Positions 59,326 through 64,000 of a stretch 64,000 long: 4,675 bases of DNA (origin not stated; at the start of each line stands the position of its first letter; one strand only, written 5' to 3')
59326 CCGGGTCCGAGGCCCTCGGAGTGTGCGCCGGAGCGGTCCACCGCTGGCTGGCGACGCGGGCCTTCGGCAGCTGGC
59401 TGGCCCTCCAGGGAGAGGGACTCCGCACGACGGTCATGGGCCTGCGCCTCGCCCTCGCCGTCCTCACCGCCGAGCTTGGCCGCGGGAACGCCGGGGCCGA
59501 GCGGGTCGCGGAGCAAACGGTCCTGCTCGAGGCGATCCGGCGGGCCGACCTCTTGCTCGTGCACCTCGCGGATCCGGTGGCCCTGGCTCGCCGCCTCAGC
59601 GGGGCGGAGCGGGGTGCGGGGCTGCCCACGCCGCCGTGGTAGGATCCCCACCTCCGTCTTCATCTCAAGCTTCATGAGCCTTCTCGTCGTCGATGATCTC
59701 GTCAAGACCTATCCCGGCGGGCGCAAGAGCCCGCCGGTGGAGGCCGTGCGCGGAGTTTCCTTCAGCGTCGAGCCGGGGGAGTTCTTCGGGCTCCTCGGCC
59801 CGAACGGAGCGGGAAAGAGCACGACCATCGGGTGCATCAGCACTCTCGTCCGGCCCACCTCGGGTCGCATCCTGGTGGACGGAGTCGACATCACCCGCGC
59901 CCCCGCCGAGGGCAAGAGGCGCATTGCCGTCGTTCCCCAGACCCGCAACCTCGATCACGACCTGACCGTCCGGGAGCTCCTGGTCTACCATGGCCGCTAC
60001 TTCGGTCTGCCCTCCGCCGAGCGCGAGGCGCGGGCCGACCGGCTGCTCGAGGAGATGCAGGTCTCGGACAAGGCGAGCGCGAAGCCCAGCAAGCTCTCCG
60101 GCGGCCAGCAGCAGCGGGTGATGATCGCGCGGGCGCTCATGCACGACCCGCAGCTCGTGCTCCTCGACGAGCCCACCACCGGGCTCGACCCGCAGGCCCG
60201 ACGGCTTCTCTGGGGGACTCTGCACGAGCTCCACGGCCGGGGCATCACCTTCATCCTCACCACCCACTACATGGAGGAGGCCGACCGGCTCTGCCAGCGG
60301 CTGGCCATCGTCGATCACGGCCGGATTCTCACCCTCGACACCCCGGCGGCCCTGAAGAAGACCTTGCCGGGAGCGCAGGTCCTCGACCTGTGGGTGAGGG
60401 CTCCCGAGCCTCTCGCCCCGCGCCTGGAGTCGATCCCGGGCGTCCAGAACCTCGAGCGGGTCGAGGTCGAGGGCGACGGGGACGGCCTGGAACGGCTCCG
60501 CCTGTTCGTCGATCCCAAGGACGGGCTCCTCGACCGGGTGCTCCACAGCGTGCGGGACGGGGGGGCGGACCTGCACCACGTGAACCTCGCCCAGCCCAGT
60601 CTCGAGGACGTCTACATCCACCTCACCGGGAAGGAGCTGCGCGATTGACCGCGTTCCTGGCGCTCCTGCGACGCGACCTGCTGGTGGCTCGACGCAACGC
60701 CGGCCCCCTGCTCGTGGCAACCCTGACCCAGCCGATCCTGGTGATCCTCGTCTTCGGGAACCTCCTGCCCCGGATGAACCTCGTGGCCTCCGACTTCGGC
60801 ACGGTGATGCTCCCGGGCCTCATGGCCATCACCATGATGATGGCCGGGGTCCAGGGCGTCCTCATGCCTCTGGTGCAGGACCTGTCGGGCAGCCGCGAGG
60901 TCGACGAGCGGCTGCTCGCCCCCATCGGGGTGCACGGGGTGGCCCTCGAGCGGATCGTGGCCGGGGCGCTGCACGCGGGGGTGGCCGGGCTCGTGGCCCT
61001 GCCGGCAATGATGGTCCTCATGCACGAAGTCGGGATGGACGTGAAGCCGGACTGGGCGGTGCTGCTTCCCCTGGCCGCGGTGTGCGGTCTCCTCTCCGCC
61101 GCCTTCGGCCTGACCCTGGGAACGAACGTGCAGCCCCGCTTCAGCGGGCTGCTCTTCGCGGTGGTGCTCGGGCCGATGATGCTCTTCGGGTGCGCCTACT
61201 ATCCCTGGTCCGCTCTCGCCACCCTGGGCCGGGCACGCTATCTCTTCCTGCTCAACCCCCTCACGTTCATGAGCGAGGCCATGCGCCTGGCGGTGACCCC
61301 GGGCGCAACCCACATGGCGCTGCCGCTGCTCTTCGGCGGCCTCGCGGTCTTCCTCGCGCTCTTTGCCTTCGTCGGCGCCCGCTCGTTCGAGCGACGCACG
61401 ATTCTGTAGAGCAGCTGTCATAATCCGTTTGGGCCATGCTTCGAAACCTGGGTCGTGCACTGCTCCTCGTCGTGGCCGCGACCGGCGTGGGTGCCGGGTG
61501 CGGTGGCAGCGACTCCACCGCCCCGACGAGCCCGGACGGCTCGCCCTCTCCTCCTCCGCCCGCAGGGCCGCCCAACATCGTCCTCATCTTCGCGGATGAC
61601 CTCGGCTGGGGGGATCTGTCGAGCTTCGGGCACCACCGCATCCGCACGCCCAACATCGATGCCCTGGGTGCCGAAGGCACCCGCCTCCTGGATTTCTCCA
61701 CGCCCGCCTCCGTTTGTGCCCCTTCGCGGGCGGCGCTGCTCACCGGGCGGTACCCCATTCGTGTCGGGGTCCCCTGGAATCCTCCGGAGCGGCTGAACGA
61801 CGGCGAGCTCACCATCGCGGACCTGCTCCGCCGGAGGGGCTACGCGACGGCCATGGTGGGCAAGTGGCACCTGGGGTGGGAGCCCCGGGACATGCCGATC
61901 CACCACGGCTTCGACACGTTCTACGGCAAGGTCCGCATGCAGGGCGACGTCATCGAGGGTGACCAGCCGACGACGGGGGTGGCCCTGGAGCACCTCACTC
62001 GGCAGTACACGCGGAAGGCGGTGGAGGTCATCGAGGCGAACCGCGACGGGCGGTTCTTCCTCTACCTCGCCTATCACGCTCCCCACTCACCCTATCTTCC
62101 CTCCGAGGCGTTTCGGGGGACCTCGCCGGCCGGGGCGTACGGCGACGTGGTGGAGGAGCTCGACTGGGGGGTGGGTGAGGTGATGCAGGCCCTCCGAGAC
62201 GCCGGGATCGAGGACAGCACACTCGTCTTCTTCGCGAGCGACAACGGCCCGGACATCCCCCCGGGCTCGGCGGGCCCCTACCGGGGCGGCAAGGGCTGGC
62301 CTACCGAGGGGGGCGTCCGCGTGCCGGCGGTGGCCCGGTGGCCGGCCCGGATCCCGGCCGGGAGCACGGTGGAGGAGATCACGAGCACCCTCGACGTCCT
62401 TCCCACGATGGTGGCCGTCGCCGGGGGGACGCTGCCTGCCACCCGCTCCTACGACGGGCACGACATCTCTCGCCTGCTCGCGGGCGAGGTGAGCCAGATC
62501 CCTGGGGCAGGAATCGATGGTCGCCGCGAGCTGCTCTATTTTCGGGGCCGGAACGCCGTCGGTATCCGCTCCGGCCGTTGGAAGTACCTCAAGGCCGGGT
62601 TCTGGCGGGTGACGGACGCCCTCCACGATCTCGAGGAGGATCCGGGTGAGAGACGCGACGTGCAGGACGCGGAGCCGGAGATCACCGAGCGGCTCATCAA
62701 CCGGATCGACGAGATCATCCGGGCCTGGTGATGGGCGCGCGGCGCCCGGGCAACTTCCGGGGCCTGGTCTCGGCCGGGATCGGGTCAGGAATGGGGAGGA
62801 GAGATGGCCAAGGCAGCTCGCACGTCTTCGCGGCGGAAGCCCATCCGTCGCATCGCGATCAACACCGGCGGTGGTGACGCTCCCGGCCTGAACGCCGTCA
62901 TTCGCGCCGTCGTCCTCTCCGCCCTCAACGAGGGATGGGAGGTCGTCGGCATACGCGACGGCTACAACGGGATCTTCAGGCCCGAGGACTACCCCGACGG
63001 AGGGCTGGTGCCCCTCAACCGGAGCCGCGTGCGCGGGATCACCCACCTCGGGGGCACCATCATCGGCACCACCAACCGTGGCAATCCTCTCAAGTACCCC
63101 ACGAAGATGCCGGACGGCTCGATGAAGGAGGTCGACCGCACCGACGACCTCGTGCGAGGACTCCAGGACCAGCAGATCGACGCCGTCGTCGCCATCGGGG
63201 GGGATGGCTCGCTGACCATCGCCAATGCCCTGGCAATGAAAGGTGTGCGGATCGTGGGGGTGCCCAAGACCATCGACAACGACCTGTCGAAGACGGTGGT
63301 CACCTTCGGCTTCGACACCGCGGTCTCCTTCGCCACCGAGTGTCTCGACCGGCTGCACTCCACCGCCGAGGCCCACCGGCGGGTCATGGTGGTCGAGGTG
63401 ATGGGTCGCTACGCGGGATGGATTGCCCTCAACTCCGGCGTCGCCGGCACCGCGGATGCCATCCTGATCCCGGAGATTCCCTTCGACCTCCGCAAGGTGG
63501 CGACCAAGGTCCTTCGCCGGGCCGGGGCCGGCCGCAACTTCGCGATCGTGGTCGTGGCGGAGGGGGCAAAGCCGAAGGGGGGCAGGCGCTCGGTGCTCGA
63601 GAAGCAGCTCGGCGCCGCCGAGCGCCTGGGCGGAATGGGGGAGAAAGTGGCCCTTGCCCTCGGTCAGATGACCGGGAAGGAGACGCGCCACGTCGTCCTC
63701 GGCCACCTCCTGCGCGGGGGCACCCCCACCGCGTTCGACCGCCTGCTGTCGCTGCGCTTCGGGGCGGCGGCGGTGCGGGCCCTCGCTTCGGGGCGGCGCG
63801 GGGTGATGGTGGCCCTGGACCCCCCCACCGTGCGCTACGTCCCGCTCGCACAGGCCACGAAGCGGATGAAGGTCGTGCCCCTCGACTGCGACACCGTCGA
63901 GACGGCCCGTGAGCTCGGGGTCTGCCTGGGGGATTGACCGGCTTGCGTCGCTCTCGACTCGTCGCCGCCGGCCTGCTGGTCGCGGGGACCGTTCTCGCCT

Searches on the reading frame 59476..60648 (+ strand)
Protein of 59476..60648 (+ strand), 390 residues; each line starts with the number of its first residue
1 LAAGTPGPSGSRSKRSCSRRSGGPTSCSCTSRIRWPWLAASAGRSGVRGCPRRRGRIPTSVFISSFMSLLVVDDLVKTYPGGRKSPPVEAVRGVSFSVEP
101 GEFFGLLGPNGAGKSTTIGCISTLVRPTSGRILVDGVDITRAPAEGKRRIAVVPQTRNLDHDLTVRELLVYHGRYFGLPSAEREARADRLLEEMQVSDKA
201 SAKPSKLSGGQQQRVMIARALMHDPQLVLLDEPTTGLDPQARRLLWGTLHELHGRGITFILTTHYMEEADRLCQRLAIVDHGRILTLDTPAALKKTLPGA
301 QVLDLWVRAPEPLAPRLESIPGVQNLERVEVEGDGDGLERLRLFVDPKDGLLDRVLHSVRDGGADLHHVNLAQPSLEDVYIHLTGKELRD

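Call 47: search_protein_families(library=pfam, proteins=[window:59476-60648:+], max_evalue=0.0001)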
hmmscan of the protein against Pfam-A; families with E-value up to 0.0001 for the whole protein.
window:59476-60648:+ (390 aa): 2 families
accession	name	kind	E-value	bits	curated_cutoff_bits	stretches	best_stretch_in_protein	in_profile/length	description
PF00005.33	ABC_tran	-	2.2e-37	129.1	25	1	92-235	2-137/137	ABC transporter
PF13304.12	AAA_21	-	7e-12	46.5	27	1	220-264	251-298/304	AAA domain, putative AbiEii toxin, Type IV TA system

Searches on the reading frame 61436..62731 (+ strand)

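Call 47: search_protein_families(library=pfam, proteins=[window:61436-62731:+], max_evalue=0.0001)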
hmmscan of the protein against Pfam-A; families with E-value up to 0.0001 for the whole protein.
window:61436-62731:+ (431 aa): 3 families
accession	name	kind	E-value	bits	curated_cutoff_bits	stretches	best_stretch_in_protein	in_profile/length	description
PF00884.28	Sulfatase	-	3.7e-62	210.8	25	1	46-330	1-300/301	Sulfatase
PF16347.10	SGSH_C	-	9.5e-09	36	29.3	1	290-426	12-150/154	N-sulphoglucosamine sulphohydrolase, C-terminal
PF01663.27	Phosphodiest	-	9.5e-07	29.2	23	0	49-112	2-62/342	Type I phosphodiesterase / nucleotide pyrophosphatase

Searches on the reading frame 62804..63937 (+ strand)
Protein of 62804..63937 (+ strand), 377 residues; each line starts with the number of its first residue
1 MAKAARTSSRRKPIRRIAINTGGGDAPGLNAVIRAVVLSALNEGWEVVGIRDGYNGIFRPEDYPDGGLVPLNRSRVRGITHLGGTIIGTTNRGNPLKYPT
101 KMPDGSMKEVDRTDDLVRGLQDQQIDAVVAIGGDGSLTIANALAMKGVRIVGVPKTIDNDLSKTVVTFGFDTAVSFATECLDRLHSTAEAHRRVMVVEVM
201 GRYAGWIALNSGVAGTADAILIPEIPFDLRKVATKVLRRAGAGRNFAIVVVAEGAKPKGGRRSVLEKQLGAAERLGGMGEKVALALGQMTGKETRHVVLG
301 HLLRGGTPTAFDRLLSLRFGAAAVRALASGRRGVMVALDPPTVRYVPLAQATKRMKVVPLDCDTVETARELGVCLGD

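Call 47: search_protein_families(library=pfam, proteins=[window:62804-63937:+], max_evalue=0.0001)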
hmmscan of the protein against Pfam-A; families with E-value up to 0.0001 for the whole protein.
window:62804-63937:+ (377 aa): 1 family
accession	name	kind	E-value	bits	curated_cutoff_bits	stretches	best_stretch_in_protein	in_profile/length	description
PF00365.25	PFK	-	1.7e-98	329.8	30.9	1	16-327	1-277/277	Phosphofructokinase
